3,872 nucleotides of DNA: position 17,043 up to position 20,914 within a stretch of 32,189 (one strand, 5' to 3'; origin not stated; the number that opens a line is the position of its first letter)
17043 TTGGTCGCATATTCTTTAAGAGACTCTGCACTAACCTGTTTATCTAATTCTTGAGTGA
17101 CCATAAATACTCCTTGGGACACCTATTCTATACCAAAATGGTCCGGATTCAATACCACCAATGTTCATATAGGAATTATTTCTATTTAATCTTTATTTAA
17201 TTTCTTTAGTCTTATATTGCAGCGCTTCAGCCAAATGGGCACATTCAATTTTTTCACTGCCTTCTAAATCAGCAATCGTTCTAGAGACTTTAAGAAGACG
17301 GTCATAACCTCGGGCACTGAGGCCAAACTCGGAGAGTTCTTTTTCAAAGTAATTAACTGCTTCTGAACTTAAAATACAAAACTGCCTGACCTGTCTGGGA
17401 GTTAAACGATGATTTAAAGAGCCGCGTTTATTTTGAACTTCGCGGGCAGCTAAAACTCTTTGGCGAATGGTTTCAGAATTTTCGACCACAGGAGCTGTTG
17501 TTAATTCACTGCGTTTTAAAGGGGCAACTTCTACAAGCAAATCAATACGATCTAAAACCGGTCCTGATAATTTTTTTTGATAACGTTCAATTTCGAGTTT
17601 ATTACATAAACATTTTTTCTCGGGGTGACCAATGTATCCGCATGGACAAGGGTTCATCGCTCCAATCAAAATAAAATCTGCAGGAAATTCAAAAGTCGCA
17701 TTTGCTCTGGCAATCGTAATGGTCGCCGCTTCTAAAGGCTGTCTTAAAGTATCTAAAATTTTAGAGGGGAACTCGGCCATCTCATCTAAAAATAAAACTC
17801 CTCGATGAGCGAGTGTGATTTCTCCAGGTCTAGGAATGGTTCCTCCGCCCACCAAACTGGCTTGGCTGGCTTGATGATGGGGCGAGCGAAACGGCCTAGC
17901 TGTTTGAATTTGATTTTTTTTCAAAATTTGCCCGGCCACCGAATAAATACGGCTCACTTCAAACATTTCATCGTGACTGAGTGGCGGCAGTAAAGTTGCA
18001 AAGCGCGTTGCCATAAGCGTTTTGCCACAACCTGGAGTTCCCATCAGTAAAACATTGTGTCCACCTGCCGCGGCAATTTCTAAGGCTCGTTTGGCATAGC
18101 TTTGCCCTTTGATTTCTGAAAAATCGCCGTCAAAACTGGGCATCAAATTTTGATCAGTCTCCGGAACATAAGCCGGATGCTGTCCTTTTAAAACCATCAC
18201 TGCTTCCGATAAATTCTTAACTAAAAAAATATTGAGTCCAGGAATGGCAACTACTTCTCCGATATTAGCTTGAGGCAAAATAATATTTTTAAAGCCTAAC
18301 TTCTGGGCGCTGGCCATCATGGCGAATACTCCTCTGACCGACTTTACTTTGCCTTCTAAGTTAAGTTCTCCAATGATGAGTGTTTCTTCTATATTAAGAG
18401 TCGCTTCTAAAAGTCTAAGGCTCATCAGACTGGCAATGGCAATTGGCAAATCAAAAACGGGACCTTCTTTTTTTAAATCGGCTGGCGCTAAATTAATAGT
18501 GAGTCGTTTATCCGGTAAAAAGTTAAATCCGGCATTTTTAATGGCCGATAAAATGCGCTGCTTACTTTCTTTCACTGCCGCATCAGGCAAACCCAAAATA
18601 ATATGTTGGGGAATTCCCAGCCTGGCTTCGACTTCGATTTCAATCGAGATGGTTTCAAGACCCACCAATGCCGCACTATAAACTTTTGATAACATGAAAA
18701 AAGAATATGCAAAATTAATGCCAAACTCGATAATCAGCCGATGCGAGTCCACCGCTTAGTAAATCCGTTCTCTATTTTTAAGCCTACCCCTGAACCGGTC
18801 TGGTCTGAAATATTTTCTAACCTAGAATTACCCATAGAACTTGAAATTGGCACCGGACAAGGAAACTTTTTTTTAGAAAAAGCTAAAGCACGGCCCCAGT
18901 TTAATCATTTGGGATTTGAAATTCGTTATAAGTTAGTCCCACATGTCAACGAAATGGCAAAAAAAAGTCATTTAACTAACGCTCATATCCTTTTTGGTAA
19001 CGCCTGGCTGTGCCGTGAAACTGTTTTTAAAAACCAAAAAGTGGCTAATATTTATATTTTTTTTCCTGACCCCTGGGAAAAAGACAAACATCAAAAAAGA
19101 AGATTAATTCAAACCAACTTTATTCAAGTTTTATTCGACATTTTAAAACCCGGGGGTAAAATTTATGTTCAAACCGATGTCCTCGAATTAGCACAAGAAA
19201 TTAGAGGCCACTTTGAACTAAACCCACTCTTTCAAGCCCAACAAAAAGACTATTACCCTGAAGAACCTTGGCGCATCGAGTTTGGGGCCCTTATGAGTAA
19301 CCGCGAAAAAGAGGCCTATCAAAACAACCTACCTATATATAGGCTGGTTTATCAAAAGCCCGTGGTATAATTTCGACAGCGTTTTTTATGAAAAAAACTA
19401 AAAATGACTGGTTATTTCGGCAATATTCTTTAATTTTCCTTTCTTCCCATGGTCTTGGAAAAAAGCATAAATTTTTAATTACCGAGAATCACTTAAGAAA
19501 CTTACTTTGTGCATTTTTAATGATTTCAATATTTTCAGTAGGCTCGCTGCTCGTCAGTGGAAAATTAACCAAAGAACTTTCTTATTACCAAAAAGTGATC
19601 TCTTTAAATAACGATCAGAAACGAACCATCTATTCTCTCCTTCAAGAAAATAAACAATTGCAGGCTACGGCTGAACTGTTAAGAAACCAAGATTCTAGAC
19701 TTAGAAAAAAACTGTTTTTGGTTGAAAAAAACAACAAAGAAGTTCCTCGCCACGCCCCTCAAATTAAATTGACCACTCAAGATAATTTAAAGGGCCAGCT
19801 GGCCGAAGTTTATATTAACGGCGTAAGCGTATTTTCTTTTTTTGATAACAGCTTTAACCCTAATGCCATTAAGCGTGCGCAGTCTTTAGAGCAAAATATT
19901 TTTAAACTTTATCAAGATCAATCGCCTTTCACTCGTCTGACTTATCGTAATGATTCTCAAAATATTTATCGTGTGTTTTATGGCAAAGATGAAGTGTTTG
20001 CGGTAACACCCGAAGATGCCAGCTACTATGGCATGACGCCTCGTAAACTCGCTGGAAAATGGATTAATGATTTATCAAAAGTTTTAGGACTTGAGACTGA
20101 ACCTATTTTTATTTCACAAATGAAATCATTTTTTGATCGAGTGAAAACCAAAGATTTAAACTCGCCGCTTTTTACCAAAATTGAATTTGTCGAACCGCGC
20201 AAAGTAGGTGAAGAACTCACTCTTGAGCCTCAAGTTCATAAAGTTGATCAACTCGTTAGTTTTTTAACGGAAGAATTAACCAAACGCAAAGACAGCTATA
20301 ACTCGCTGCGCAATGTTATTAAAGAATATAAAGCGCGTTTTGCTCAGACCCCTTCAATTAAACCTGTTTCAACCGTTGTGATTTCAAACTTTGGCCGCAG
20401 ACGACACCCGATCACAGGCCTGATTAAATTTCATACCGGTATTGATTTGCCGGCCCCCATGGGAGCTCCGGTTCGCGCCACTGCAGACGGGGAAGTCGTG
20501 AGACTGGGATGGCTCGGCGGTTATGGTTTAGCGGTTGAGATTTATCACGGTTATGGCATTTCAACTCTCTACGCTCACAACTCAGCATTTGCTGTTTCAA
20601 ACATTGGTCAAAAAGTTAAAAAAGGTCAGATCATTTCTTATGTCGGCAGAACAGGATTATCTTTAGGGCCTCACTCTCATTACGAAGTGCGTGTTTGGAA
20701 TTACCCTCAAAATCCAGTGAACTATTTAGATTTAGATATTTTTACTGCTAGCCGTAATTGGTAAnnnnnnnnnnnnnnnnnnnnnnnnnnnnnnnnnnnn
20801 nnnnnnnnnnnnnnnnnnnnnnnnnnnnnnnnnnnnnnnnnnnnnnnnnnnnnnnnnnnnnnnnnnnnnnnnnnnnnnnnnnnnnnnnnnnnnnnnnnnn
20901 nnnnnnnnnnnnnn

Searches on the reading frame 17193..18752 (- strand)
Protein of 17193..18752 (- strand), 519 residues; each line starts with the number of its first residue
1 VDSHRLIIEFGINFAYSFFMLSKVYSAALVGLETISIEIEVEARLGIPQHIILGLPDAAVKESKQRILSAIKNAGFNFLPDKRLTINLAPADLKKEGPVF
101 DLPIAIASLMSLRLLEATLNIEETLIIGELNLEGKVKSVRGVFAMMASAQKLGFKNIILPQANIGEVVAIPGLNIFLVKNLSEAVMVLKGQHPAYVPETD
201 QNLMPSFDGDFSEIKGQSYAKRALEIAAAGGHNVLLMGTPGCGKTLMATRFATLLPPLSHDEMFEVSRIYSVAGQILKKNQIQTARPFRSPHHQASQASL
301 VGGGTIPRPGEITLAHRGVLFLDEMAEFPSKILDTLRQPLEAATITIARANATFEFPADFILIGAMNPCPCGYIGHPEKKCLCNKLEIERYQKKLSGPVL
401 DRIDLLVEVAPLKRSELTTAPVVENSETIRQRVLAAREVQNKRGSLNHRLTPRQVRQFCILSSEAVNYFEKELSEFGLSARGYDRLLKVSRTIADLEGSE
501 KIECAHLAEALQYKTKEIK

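Call 54: search_protein_families(library=ncbifam, proteins=[window:17193-18752:-], max_evalue=0.00001)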
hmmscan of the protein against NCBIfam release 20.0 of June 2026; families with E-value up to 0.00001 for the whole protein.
window:17193-18752:- (519 aa): 9 families
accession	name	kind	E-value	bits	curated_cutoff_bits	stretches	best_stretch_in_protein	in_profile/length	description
TIGR00368.1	TIGR00368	hypoth_equivalog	1.3e-173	578.2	362.4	1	24-514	1-499/499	YifB family Mg chelatase-like AAA ATPase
NF007365.0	PRK09862.1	equivalog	1.5e-131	439.4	530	1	21-515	3-493/506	YifB family Mg chelatase-like AAA ATPase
TIGR02902.1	spore_lonB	equivalog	1.2e-15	57.2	723.3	1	63-186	408-528/531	ATP-dependent protease LonB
TIGR02903.1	spore_lon_C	equivalog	1.8e-15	56.5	678.8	1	210-342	152-291/615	Lon family ATP-dependent protease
TIGR00764.1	lon_rel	equivalog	4.9e-14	51.8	516.6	0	50-169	453-569/608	ATP-dependent protease LonB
TIGR02442.1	Cob-chelat-sub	hypoth_equivalog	3.3e-11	42.3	779.45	1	298-368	109-179/641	putative cobaltochelatase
TIGR00416.1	sms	equivalog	1.3e-09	37.3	403.05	1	93-185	366-454/454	DNA repair protein RadA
TIGR02031.1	BchD-ChlD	equivalog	1.4e-08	33.9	499.55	1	234-371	19-146/608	magnesium chelatase ATPase subunit D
TIGR02030.1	BchI-ChlI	equivalog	1.5e-06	27.7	466.95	0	302-368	117-183/337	magnesium chelatase ATPase subunit I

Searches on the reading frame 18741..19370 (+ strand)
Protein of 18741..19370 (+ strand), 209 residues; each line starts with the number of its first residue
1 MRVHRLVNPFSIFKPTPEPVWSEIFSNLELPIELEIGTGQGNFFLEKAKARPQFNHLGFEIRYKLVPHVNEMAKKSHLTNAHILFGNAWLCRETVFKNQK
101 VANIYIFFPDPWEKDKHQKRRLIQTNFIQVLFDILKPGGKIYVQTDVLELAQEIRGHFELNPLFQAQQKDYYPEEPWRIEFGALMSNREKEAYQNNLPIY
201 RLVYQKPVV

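Call 54: search_protein_families(library=ncbifam, proteins=[window:18741-19370:+], max_evalue=0.00001)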
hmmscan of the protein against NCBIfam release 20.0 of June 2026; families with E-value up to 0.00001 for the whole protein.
window:18741-19370:+ (209 aa): 4 families
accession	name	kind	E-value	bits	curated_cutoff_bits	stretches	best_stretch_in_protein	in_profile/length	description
TIGR00091.1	TIGR00091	equivalog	1.1e-41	142.3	112.65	1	20-206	8-192/194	tRNA (guanosine(46)-N7)-methyltransferase TrmB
NF001080.0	PRK00121.2-2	equivalog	4.3e-27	94.8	132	1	21-162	38-178/224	tRNA (guanosine(46)-N7)-methyltransferase TrmB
NF010719.0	PRK14121.1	equivalog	1.3e-20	73.8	402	1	23-149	116-239/396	tRNA (guanosine(46)-N7)-methyltransferase TrmB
NF002421.0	PRK01544.1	equivalog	2.9e-17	62.6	567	1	30-172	348-489/524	bifunctional peptide chain release factor N(5)-glutamine methyltransferase PrmC/tRNA (guanosine(46)-N7)-methyltransferase TrmB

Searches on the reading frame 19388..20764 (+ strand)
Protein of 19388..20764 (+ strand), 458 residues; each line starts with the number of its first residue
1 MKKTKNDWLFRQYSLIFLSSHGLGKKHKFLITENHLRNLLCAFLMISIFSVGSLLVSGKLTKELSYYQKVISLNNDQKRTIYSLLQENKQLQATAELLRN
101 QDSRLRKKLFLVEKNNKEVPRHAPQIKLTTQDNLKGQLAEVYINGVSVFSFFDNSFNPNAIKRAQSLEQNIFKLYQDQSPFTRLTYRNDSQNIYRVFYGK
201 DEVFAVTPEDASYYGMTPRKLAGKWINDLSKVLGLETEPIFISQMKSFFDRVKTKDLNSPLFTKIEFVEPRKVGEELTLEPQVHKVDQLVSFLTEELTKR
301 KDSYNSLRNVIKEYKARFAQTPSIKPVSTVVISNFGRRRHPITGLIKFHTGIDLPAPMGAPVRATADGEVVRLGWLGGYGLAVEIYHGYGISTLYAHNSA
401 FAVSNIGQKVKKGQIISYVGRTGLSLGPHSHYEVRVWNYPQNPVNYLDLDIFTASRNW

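Call 54: search_protein_families(library=ncbifam, proteins=[window:19388-20764:+], max_evalue=0.00001)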
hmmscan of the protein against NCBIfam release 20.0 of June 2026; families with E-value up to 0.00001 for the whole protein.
window:19388-20764:+ (458 aa): 12 families
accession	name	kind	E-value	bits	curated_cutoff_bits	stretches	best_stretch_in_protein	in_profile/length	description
NF052530.1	Heli_ShapePgp3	exception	1.5e-22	80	300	1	298-447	115-264/270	peptidoglycan metallopeptidase Pgp3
NF008652.0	PRK11649.1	equivalog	8.4e-22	77.5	341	1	330-444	293-407/439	murein DD-endopeptidase MepM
NF053825.1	PdgNdpepShyA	equivalog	1.1e-19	70.4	700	1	332-444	278-390/425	peptidoglycan DD-endopeptidase ShyA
NF053824.1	PdgNdpepShyC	equivalog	3.5e-19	69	700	1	330-443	276-389/429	peptidoglycan DD-endopeptidase ShyC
NF052529.1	PG_M23_Pgp6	exception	2.7e-17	62.6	600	1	348-448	334-433/452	peptidoglycan metallopeptidase Pgp6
NF008644.1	PRK11637.1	equivalog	6.2e-17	61.6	270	1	323-447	264-383/385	murein hydrolase activator EnvC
NF041208.1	celldiv_DipM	equivalog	5.6e-15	55.5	740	1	326-448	301-418/419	cell division endopeptidase DipM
NF052336.1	PdgHdaseHSB100310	equivalog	5.8e-15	55.5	500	1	322-435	34-142/316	peptidoglycan hydrolase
NF050804.1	CellDivDipMCaul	equivalog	4.8e-14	52.1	900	1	325-436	509-615/634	cell division endopeptidase DipM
NF040883.1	amid_act_ActS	equivalog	5.7e-12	45.4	375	1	350-447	137-233/242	amidase activator ActS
NF008123.1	PRK10871.1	equivalog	7.4e-11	42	311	1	350-447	266-362/365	murein hydrolase activator NlpD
NF053738.1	S2SprSpoIIQBc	equivalog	9.3e-09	35.2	250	1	350-449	123-225/232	stage II sporulation protein SpoIIQ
